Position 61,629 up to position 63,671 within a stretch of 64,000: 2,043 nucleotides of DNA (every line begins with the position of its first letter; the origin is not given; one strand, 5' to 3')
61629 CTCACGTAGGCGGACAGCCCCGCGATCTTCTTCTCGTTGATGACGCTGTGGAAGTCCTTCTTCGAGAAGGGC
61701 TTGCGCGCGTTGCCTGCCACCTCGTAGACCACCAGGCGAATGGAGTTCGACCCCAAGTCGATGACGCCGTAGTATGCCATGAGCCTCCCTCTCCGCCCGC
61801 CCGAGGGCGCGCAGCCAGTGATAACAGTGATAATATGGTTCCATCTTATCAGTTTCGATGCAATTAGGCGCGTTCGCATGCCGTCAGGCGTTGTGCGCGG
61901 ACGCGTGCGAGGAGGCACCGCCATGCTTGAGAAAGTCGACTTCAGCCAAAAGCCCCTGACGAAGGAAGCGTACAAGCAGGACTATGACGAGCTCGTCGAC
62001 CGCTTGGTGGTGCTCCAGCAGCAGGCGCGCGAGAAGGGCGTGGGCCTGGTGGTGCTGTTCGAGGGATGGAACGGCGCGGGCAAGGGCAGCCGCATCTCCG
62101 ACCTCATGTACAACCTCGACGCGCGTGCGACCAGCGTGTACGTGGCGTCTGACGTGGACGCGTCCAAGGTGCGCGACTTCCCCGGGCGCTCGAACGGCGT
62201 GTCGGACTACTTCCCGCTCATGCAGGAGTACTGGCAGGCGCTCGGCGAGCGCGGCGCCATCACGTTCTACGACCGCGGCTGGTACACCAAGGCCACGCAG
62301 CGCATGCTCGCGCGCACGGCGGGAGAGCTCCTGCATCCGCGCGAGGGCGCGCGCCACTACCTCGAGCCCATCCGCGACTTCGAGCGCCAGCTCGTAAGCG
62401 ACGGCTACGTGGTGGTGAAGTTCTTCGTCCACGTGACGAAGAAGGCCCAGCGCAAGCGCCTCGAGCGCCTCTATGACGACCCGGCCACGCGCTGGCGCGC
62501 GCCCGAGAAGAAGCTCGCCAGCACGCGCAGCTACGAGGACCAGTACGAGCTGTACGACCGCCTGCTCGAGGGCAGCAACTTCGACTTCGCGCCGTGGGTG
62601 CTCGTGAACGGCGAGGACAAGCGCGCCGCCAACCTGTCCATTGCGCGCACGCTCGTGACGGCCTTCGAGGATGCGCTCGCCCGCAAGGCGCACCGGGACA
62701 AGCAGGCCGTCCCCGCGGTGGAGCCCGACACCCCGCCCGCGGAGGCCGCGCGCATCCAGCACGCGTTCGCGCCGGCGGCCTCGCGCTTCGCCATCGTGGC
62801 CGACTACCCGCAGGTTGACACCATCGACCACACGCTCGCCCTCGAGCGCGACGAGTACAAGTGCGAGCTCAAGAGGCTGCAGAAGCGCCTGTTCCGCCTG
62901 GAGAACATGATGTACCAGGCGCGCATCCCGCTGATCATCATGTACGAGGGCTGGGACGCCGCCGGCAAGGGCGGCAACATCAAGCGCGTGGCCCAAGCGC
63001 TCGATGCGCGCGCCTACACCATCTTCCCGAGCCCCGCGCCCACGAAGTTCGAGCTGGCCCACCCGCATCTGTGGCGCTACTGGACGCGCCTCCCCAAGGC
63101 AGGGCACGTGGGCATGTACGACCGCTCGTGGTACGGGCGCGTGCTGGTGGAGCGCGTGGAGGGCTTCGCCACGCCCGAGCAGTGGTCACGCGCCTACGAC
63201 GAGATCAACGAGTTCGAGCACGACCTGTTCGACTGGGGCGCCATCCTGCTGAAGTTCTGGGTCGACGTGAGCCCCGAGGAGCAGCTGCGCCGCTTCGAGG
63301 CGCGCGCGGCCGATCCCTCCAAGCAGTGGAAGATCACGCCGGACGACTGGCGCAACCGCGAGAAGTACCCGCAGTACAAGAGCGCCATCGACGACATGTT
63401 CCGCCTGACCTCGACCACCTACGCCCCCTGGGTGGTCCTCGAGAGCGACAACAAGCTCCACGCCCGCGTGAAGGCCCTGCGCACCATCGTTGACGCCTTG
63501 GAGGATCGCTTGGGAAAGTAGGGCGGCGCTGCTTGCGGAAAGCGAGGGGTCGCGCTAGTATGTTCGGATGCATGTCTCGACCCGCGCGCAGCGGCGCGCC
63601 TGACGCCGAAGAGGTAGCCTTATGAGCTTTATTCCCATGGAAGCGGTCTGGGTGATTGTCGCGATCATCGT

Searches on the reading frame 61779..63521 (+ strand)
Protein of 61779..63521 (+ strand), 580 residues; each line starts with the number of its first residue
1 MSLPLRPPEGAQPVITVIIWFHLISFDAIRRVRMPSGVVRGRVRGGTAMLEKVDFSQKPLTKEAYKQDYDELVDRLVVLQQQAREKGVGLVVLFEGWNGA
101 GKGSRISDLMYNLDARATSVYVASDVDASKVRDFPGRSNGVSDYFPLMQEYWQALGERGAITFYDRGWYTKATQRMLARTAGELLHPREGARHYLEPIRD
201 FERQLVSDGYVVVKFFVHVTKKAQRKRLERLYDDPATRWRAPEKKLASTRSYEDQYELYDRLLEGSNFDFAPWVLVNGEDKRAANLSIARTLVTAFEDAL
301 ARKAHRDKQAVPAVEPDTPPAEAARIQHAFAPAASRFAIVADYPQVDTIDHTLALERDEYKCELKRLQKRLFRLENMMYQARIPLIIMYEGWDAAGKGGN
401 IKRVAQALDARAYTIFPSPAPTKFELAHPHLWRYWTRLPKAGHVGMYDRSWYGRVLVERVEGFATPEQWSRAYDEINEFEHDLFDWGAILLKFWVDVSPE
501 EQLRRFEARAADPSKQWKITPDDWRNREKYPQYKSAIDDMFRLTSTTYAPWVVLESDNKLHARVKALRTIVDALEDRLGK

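Call 5: search_protein_families(library=pfam, proteins=[window:61779-63521:+], max_evalue=0.01)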
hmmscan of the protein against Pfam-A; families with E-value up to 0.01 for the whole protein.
window:61779-63521:+ (580 aa): 1 family
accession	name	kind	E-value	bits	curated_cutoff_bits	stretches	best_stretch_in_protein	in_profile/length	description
PF03976.20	PPK2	-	1.5e-120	401.4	22.3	2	355-577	2-224/229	Polyphosphate kinase 2 (PPK2)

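Call 21: search_protein_families(library=ncbifam, proteins=[window:61923-63521:+], max_evalue=0.001)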
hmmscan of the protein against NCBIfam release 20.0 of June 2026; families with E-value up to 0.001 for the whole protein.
window:61923-63521:+ (532 aa): 6 families
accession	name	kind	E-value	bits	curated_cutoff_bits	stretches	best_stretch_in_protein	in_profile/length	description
TIGR03708.1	poly_P_AMP_trns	equivalog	4.4e-154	513.8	547.65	2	96-530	83-493/493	polyphosphate:AMP phosphotransferase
NF050016.1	PolyPhAMPPhtase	equivalog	8.6e-104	347.8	800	2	296-527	242-470/472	polyphosphate:AMP phosphotransferase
TIGR03707.1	PPK2_P_aer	equivalog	3e-98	328.1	301.8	2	307-527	2-222/230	polyphosphate kinase 2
TIGR03709.1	PPK2_rel_1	subfamily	7.1e-86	287.7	247.2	2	297-528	16-248/264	PPK2 family polyphosphate kinase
NF042973.1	ADPpolyPPhtase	equivalog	1.7e-67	227.6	450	2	299-528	20-262/285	ADP-polyphosphate phosphotransferase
TIGR00064.1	ftsY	equivalog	0.00034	20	260.7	0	12-75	49-113/279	signal recognition particle-docking protein FtsY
